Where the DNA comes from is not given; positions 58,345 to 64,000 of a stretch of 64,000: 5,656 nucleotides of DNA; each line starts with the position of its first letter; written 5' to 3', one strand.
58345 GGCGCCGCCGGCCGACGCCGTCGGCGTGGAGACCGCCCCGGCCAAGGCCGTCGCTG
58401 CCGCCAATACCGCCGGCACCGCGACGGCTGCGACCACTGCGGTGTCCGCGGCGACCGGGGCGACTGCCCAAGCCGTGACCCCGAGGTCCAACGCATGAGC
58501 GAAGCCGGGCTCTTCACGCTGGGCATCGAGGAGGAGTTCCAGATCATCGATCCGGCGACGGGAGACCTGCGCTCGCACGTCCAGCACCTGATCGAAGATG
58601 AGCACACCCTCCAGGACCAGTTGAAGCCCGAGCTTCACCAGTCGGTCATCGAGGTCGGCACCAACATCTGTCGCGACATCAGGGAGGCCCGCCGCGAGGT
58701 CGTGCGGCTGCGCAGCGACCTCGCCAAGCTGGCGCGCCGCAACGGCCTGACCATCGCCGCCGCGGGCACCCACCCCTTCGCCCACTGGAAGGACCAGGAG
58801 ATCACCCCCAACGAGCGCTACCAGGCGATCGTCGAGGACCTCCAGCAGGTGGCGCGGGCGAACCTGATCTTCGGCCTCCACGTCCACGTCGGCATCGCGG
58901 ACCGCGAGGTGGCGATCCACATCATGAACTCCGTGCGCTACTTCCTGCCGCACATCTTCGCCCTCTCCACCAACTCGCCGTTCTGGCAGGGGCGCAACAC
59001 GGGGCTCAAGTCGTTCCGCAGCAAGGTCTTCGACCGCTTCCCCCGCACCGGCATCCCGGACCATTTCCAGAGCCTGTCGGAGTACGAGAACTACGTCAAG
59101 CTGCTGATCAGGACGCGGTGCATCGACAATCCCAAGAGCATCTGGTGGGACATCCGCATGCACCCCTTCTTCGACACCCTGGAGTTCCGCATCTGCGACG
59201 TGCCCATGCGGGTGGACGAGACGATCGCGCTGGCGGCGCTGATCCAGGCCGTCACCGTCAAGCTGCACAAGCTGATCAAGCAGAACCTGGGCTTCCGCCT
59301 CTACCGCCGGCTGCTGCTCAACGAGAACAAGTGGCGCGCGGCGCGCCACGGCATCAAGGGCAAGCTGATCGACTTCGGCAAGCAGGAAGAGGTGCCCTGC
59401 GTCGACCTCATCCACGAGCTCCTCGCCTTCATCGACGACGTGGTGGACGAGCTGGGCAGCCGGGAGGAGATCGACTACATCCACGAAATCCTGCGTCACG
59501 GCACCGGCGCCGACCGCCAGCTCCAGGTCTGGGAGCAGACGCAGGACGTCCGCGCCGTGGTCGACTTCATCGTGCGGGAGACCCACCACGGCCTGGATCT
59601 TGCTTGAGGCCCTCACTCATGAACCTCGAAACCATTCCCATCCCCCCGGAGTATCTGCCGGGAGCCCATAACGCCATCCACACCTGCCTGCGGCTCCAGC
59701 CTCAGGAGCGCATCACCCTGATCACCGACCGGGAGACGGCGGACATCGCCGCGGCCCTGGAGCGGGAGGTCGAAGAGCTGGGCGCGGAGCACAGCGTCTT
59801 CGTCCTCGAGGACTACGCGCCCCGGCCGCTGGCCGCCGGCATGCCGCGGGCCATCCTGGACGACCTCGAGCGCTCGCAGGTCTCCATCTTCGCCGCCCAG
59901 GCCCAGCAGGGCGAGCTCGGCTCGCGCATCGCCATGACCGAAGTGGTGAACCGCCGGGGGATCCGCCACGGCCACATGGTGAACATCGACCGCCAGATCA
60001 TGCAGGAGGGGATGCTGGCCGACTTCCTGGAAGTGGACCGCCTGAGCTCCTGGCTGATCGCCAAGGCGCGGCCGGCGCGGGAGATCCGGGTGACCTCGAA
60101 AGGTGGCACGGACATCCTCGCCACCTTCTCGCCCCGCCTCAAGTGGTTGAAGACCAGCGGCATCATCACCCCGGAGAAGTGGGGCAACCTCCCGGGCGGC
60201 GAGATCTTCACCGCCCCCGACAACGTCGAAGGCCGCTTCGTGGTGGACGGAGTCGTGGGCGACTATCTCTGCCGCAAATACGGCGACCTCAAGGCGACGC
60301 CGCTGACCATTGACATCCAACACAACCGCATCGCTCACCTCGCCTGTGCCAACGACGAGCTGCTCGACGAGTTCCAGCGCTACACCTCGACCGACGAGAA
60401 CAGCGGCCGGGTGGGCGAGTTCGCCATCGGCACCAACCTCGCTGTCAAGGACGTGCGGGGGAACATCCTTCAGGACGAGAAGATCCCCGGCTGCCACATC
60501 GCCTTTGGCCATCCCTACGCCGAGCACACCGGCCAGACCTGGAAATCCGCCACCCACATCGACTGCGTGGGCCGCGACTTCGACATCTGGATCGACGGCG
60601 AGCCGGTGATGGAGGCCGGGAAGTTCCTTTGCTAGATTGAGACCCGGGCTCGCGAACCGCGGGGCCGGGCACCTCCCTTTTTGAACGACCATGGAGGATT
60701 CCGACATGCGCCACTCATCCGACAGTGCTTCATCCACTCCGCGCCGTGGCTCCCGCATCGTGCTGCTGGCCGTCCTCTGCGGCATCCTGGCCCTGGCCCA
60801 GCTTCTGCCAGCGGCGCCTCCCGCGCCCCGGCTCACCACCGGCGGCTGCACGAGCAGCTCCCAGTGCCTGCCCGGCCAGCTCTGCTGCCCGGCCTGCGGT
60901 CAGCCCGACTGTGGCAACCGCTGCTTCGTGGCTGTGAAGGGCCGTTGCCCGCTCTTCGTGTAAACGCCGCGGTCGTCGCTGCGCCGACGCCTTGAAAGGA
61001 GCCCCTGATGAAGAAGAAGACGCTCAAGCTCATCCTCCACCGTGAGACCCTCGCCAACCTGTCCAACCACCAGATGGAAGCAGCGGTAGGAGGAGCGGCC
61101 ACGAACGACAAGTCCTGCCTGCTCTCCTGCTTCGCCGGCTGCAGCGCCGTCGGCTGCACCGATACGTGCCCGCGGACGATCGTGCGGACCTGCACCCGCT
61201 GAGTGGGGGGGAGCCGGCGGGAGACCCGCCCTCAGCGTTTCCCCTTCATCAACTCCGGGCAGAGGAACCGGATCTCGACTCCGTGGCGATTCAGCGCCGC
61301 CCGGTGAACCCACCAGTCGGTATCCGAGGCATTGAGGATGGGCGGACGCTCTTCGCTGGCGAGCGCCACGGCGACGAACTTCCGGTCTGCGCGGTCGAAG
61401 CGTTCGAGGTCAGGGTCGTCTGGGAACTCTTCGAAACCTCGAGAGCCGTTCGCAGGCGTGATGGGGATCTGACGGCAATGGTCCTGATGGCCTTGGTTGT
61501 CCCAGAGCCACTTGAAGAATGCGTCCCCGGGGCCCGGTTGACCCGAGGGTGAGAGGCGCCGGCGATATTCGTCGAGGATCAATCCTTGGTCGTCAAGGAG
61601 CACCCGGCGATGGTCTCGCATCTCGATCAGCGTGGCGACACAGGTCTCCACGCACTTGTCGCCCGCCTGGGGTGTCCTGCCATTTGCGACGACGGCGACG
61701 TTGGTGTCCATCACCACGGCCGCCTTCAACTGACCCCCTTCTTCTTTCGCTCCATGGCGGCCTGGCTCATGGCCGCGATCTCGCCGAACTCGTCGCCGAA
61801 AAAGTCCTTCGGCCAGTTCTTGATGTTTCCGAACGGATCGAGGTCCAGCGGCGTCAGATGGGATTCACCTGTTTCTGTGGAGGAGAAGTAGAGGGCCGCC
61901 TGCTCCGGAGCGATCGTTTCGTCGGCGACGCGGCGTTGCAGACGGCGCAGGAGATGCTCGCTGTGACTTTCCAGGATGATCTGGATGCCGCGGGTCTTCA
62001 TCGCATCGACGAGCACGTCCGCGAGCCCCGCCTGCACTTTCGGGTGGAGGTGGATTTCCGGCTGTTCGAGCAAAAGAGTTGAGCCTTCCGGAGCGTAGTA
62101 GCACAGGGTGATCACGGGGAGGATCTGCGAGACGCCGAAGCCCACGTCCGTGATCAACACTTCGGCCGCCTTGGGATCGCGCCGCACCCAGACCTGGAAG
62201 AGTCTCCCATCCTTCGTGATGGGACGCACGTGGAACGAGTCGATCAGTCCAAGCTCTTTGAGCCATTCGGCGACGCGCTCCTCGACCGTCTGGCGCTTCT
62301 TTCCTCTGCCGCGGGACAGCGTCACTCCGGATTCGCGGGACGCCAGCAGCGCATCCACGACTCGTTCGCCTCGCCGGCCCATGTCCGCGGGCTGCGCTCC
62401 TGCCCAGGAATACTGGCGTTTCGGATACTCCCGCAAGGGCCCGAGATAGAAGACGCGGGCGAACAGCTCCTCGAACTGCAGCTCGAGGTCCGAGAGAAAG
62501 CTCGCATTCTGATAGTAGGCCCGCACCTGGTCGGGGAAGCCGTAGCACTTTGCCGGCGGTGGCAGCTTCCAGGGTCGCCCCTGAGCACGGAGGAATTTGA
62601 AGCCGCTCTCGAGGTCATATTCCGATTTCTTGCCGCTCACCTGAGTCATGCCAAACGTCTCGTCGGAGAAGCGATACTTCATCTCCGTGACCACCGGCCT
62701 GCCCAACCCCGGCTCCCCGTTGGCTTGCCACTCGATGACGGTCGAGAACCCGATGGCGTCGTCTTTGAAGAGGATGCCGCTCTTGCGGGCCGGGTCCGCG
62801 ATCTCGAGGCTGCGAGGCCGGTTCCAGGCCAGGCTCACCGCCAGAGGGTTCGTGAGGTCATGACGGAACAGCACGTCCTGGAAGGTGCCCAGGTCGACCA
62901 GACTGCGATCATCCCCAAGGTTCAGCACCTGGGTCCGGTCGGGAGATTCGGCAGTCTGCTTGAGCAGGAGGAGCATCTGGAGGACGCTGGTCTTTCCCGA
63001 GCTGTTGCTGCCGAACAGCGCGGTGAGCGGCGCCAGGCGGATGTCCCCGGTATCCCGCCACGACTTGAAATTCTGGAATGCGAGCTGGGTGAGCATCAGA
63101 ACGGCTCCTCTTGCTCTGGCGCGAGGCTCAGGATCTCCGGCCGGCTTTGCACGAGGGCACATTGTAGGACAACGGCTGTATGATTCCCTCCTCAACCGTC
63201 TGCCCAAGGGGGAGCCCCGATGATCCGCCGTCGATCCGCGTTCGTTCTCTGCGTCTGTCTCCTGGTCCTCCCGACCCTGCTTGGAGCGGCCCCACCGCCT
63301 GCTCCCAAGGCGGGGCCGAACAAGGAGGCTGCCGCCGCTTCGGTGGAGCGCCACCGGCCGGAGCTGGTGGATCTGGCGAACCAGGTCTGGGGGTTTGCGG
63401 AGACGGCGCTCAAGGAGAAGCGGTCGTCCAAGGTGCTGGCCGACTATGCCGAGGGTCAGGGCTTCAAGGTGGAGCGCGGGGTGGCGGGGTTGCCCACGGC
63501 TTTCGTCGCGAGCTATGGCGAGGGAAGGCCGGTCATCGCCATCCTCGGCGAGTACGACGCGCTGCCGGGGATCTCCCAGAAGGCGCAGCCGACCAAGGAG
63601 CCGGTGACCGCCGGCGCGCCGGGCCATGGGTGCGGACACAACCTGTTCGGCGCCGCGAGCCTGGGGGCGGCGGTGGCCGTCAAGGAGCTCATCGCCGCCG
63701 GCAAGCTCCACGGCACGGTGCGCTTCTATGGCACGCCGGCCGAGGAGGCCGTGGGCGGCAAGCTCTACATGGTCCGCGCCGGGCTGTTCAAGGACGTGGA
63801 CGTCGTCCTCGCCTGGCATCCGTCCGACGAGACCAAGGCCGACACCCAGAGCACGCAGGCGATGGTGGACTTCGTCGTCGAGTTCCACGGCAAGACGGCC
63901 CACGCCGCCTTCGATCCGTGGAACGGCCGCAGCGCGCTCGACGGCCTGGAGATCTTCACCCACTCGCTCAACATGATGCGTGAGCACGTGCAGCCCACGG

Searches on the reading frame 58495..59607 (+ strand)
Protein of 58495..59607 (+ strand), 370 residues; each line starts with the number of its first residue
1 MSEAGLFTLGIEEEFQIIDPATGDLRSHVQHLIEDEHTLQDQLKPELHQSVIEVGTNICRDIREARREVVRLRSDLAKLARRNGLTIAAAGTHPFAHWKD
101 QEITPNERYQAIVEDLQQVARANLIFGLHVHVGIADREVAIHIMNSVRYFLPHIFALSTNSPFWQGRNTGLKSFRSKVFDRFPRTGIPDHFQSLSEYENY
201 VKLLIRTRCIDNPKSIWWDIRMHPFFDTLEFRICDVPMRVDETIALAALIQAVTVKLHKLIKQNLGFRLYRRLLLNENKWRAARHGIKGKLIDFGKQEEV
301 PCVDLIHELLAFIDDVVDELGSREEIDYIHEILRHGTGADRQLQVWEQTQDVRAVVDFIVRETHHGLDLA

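Call 26: search_protein_families(library=pfam, proteins=[window:58495-59607:+], max_evalue=0.01)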
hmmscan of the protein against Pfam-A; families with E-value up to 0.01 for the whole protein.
window:58495-59607:+ (370 aa): 1 family
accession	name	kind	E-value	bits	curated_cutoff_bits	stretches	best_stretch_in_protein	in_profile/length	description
PF04107.18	GCS2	-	7.7e-69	232.7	21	1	9-286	1-290/291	Glutamate-cysteine ligase family 2(GCS2)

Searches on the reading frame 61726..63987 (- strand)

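Call 26: search_protein_families(library=pfam, proteins=[window:61726-63987:-], max_evalue=0.01)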
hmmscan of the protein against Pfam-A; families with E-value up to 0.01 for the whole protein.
window:61726-63987:- (753 aa): 5 families
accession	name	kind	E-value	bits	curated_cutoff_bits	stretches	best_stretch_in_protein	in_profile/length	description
PF13304.12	AAA_21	-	4.3e-23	83.3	27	2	605-680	228-303/304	AAA domain, putative AbiEii toxin, Type IV TA system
PF13175.12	AAA_15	-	2.3e-22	80.6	32.1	2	606-679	292-373/374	AAA ATPase domain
PF12476.13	DUF3696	-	1.3e-09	38.6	22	1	692-737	1-49/52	Protein of unknown function (DUF3696)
PF02463.25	SMC_N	-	0.00072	19.5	40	1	298-339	1-44/220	RecF/RecN/SMC N terminal domain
PF13476.12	AAA_23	-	0.00076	20.6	27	1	302-341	2-41/201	AAA domain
